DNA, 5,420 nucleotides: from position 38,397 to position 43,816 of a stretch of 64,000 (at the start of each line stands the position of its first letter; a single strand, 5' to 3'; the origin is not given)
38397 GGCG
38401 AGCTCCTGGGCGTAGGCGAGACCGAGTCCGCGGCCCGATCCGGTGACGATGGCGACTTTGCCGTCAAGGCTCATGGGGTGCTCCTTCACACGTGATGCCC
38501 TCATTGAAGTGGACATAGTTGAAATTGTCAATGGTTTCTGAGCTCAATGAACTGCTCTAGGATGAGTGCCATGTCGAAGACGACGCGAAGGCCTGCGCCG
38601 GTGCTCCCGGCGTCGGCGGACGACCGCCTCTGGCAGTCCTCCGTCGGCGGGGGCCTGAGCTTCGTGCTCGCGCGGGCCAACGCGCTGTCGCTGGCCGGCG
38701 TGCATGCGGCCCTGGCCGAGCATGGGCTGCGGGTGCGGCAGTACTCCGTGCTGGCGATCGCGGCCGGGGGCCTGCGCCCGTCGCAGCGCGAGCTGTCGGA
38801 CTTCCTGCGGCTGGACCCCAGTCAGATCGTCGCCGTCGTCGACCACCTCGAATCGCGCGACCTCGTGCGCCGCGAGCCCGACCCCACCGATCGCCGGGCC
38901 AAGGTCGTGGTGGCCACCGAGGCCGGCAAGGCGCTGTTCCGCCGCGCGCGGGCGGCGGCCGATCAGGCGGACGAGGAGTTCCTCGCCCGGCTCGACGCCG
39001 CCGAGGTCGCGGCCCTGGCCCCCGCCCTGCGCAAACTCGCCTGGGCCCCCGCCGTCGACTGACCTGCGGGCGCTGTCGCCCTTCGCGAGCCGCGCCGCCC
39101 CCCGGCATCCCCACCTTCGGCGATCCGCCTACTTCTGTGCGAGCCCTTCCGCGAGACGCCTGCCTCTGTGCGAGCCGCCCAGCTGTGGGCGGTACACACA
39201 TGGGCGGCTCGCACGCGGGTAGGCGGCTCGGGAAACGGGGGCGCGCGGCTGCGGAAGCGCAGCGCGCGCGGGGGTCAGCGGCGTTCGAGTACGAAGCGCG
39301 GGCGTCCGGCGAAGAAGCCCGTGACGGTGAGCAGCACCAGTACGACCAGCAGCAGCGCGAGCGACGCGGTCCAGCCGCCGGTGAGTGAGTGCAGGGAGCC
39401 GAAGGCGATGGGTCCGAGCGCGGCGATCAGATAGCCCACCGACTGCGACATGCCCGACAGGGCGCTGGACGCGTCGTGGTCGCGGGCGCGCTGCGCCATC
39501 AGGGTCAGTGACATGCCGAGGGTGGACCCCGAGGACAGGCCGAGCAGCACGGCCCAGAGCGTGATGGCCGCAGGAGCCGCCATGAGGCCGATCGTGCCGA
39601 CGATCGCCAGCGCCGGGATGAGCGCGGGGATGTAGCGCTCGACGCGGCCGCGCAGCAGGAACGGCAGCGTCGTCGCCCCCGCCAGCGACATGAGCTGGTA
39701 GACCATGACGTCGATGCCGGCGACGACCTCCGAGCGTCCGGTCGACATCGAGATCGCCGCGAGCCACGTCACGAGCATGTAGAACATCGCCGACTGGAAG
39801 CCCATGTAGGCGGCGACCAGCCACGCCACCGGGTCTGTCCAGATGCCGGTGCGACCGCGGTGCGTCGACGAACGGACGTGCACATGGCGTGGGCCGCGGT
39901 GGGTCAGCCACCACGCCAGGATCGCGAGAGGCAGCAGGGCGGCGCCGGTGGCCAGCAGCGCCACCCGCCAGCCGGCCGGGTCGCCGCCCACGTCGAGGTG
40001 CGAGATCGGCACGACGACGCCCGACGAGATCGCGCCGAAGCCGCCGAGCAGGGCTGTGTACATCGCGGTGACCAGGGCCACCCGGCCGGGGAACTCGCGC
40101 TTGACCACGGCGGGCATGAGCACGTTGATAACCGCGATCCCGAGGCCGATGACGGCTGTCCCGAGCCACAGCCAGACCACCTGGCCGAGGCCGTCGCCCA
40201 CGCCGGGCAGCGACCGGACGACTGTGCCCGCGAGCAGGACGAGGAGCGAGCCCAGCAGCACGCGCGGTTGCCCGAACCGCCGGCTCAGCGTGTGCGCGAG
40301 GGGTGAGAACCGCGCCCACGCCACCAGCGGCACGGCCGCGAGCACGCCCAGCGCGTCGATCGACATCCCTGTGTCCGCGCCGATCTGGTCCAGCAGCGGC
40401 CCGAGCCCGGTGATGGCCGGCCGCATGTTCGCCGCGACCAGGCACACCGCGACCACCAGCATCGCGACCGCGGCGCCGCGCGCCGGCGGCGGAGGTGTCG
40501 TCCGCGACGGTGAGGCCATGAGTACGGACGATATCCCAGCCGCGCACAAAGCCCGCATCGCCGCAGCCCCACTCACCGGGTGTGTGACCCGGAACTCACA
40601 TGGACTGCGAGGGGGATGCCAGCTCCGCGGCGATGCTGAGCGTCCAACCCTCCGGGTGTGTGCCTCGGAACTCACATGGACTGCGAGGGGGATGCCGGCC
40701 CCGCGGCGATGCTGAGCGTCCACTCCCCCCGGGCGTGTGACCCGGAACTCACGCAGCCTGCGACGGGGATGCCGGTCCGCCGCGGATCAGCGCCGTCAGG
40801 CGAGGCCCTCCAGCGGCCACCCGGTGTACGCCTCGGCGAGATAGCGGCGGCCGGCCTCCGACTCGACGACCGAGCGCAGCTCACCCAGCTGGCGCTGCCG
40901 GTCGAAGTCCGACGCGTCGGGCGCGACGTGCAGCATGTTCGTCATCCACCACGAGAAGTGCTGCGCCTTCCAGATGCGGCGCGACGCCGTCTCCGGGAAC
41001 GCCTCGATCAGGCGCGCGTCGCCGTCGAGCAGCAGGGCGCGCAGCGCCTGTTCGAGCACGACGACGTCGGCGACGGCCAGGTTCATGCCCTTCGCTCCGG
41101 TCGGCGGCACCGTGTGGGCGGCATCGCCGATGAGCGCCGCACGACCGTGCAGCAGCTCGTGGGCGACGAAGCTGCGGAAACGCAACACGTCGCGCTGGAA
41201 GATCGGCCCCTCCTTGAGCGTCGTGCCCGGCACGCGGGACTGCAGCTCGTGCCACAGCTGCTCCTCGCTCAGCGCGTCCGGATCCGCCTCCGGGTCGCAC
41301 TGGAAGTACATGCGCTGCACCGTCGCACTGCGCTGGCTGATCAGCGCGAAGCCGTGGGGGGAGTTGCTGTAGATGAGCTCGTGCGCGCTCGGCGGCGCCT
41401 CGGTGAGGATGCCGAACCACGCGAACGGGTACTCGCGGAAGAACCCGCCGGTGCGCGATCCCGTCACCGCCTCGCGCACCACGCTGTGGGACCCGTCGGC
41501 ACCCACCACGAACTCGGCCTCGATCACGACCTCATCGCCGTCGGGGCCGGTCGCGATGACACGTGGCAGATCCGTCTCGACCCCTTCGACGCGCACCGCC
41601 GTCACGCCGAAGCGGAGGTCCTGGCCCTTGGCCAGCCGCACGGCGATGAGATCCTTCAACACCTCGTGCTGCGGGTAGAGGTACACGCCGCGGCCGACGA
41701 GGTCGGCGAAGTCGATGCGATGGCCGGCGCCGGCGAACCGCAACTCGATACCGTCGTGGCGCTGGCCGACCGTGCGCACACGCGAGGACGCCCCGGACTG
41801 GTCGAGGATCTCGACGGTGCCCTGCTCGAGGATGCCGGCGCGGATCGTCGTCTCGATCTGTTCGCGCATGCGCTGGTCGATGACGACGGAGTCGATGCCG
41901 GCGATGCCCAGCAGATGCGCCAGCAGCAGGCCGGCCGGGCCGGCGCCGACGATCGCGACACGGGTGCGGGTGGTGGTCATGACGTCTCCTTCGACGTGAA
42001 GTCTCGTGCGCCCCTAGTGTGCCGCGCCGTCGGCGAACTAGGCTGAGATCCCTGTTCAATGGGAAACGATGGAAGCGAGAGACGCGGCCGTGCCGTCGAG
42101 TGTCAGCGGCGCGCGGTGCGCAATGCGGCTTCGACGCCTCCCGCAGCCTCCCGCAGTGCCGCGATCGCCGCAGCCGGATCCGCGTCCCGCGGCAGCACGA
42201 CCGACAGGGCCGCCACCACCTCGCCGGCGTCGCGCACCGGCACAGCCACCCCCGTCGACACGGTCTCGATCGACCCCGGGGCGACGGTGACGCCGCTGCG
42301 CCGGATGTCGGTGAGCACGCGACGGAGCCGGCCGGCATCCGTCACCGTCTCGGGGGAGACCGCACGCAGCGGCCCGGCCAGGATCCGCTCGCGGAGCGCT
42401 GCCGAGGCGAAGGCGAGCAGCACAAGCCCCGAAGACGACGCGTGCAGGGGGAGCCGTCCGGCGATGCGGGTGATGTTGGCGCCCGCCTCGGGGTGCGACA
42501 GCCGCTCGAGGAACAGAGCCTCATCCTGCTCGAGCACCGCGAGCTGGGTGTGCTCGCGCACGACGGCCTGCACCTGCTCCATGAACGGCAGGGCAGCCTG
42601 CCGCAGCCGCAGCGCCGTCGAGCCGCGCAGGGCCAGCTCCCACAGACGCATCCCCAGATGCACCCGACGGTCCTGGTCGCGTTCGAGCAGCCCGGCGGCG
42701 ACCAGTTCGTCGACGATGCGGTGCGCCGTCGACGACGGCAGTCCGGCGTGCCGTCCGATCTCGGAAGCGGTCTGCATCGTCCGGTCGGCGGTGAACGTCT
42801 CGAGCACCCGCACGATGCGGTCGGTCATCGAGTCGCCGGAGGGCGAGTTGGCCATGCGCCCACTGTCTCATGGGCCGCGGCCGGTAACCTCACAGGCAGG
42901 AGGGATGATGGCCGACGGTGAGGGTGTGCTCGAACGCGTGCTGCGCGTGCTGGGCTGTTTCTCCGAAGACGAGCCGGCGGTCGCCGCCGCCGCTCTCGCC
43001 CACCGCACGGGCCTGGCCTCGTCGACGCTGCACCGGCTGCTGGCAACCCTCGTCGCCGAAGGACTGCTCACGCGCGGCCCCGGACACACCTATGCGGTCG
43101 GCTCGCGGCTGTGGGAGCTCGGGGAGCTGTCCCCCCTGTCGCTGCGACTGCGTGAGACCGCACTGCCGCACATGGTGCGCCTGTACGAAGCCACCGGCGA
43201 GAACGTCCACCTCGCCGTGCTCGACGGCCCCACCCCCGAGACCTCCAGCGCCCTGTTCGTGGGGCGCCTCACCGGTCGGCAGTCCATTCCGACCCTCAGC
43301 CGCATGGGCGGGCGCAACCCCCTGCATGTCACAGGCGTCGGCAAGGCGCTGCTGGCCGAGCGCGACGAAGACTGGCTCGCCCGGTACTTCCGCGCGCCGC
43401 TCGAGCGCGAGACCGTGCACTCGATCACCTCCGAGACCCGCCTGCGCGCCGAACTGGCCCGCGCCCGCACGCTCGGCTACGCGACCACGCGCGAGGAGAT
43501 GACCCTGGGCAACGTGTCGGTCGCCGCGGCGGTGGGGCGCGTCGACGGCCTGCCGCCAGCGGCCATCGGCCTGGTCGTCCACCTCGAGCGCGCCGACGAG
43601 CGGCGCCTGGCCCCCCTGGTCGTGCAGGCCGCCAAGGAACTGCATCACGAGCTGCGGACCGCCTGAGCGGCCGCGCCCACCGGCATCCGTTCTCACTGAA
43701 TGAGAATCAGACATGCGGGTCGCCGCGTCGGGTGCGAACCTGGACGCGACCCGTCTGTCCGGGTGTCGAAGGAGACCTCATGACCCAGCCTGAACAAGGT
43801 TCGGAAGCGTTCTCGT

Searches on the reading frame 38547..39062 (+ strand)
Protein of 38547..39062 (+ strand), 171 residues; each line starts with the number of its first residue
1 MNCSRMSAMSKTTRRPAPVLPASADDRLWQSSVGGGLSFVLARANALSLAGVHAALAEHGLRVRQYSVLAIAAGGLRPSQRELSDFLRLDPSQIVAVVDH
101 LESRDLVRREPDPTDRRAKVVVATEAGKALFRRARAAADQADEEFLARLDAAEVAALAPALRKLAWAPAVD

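Call 10: search_solved_structures(query=window:38547-39062:+, max_evalue=0.001)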
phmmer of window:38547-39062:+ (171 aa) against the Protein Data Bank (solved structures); distinct sequences matched with E-value up to 0.001: 45.
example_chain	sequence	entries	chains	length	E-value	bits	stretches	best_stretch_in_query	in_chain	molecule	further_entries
5cyv_A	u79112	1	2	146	2.2e-21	79.7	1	34-166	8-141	Transcriptional regulator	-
3fm5_A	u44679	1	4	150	2.2e-21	79.7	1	33-166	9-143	Transcriptional regulator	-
2eth_A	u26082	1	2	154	2.6e-09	40.5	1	65-135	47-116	transcriptional regulator, putative, Mar family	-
6c28_A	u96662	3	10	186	1.4e-08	38.1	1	1-148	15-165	Transcriptional regulator, MarR family | CouR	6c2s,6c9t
2nnn_A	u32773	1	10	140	1.7e-08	37.9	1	37-162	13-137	Probable transcriptional regulator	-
3cdh_A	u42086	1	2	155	5.2e-08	36.3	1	31-164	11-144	Transcriptional regulator, MarR family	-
8aga_A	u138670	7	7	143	6.5e-08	36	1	65-164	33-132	Transcriptional regulator HosA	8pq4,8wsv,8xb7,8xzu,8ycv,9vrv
2fbh_A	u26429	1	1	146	6.5e-07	32.7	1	48-161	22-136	transcriptional regulator PA3341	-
1lnw_A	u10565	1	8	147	3.2e-06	30.5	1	87-163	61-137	Multidrug resistance operon repressor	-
3vb2_A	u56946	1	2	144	3.8e-06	30.2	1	61-164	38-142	Multiple antibiotic resistance protein marR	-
4b8x_A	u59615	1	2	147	4.5e-06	30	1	41-165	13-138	POSSIBLE MARR-TRANSCRIPTIONAL REGULATOR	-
7krh_A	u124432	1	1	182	4.7e-06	29.9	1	37-138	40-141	Transcriptional regulator, MarR family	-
3mex_A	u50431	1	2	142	4.8e-06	29.9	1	87-161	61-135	Multidrug resistance operon repressor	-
3nrv_A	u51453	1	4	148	5.9e-06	29.6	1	43-164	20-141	Putative transcriptional regulator (MarR/EmrR family)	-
4fht_A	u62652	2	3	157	7e-06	29.4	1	64-167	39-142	PcaV transcriptional regulator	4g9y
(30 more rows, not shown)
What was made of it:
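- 38547..39062 (+): MarR-family repressor, CouR-like, transcribed divergently from the operon. The true start is probably ATG 38562 or 38571. The best PDB hits are RHA1 CouR 5CYV/3FM5 at E 2e-21, against 2.6e-9 for the next hit (call 10).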

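Call 14: search_protein_families(library=pfam, proteins=[window:38547-39062:+])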
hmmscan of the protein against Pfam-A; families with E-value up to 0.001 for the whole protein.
window:38547-39062:+ (171 aa): 4 families
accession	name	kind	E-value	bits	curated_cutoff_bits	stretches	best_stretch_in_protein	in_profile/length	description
PF12802.13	MarR_2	-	7e-11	42.6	27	1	59-118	1-61/61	MarR family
PF01047.28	MarR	-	4.2e-10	39.8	24.6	1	64-118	4-58/59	MarR family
PF13463.12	HTH_27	-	1.1e-08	35.7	22.2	1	79-127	20-68/68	Winged helix DNA-binding domain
PF21863.2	HTH_67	-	5.2e-07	30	27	1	54-165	161-258/268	Helix-turn-helix family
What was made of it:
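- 38547..39062 (+): Pfam MarR/MarR_2 (call 14).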

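Call 28: search_solved_structures(query=window:38547-39062:+, max_evalue=1e-15, show_alignments=2)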
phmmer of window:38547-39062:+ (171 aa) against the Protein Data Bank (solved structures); distinct sequences matched with E-value up to 1e-15: 2.
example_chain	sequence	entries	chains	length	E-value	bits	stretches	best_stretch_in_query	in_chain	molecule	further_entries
5cyv_A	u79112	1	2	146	2.2e-21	79.7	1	34-166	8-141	Transcriptional regulator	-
3fm5_A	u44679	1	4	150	2.2e-21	79.7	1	33-166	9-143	Transcriptional regulator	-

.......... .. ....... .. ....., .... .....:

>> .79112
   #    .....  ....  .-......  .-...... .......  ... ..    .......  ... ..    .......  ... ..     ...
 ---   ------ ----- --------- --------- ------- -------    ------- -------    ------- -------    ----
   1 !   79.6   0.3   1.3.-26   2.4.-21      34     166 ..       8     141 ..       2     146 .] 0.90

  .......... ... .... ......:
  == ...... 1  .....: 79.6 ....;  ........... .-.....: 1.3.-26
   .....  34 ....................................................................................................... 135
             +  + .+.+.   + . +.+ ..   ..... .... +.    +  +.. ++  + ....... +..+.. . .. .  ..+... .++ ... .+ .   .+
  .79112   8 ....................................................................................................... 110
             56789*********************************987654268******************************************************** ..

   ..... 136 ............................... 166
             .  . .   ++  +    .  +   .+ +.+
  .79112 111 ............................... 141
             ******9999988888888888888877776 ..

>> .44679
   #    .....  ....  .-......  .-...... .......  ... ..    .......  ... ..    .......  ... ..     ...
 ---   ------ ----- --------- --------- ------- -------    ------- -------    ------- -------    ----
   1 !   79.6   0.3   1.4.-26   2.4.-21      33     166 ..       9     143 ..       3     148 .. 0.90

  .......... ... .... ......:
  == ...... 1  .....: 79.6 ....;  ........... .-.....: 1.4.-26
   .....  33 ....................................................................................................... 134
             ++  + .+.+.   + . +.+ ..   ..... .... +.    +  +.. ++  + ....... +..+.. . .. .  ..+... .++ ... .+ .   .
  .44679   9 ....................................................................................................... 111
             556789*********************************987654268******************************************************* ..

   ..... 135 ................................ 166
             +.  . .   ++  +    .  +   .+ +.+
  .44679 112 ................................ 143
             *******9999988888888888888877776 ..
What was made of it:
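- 38547..39062 (+): The LRVR motif holding CouR Arg36/Arg38 is conserved as LRVRQY (call 28).
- On Cou/Phd CoA-dependent beta-oxidative hydroxycinnamate deacetylation pathway: The best PDB hit is RHA1 CouR at E 2e-21, with the Arg36/Arg38 equivalents conserved (calls 10, 28).
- The MarR's best PDB hit is RHA1 CouR, with the DNA- and CoA-binding Arg pair conserved (calls 10, 28).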

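Call 51: search_protein_families(library=ncbifam, proteins=[window:38547-39062:+], max_evalue=1e-10)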
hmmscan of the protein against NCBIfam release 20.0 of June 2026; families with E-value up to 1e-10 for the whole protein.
window:38547-39062:+ (171 aa): 1 family
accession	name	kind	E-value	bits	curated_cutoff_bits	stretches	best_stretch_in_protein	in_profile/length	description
NF053777.1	Saro0803TransReg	equivalog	1.5e-14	53.9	200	1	53-164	27-138/140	Saro_0803 family transcriptional regulator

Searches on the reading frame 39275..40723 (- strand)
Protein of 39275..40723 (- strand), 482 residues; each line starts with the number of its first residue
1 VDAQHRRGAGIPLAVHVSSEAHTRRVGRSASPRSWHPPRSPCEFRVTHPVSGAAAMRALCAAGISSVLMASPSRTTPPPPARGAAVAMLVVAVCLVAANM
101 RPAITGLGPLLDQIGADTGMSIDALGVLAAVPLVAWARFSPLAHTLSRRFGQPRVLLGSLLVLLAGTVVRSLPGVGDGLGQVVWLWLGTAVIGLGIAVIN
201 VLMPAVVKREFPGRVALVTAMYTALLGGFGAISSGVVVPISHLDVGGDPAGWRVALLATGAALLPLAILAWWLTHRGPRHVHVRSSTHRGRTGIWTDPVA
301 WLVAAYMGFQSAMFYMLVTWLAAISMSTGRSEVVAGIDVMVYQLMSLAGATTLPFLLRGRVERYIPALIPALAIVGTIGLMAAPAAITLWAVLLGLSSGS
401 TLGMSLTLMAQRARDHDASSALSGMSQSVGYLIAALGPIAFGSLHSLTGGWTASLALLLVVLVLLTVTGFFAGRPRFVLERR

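Call 14: search_protein_families(library=pfam, proteins=[window:39275-40723:-])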
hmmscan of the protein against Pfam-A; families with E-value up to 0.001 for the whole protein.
window:39275-40723:- (482 aa): 1 family
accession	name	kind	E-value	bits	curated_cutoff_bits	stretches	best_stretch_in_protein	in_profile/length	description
PF07690.21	MFS_1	-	4.7e-20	72.2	33.4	1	103-438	11-347/347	Major Facilitator Superfamily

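Call 51: search_protein_families(library=ncbifam, proteins=[window:39275-40723:-], max_evalue=1e-10)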
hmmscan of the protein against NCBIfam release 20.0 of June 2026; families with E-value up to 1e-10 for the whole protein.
window:39275-40723:- (482 aa): 2 families
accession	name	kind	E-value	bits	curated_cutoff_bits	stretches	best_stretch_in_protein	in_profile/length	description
TIGR00896.1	CynX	subfamily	2.5e-85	286.7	406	1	89-452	1-353/355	CynX/NimT family MFS transporter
NF007256.0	PRK09705.1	subfamily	3.6e-38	131.6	312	1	87-472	9-381/393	cyanate transporter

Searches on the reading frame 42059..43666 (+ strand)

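Call 14: search_protein_families(library=pfam, proteins=[window:42059-43666:+])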
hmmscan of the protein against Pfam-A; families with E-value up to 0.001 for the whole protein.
window:42059-43666:+ (535 aa): 3 families
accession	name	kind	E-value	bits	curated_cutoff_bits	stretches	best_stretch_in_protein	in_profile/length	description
PF01614.24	IclR_C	-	1.2e-29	103.6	24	1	361-526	6-170/174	Bacterial transcriptional regulator IclR C-terminal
PF09339.16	HTH_IclR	-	1.9e-14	53.6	22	1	291-339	2-50/52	IclR helix-turn-helix domain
PF12802.13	MarR_2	-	7.5e-05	23.3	27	1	296-340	9-53/61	MarR family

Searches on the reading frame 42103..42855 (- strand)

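Call 14: search_protein_families(library=pfam, proteins=[window:42103-42855:-])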
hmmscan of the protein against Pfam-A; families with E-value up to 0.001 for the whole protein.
window:42103-42855:- (250 aa): 6 families
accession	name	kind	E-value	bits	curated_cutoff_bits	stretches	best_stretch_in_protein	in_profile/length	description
PF01614.24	IclR_C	-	2.4e-24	86.3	24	1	82-223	7-150/174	Bacterial transcriptional regulator IclR C-terminal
PF09339.16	HTH_IclR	-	4.7e-12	45.9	22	1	12-60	3-51/52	IclR helix-turn-helix domain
PF12802.13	MarR_2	-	4e-07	30.5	27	1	28-63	21-59/61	MarR family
PF01047.28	MarR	-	0.00014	22.1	24.6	1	28-62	18-52/59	MarR family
PF12840.13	HTH_20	-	0.0002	21.7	27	1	14-59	9-50/51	Helix-turn-helix domain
PF25213.1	HVO_A0261_N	-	0.00094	19.5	35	0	15-63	14-59/86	HVO_A0261 N-terminal domain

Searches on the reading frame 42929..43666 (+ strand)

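Call 49: search_protein_families(library=pfam, proteins=[window:42929-43666:+], max_evalue=0.00001)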
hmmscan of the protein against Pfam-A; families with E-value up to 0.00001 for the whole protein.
window:42929-43666:+ (245 aa): 2 families
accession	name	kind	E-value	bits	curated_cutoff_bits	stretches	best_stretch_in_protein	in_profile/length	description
PF01614.24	IclR_C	-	2.4e-30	105.8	24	1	71-236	6-170/174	Bacterial transcriptional regulator IclR C-terminal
PF09339.16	HTH_IclR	-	3.5e-14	52.8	22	1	1-49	2-50/52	IclR helix-turn-helix domain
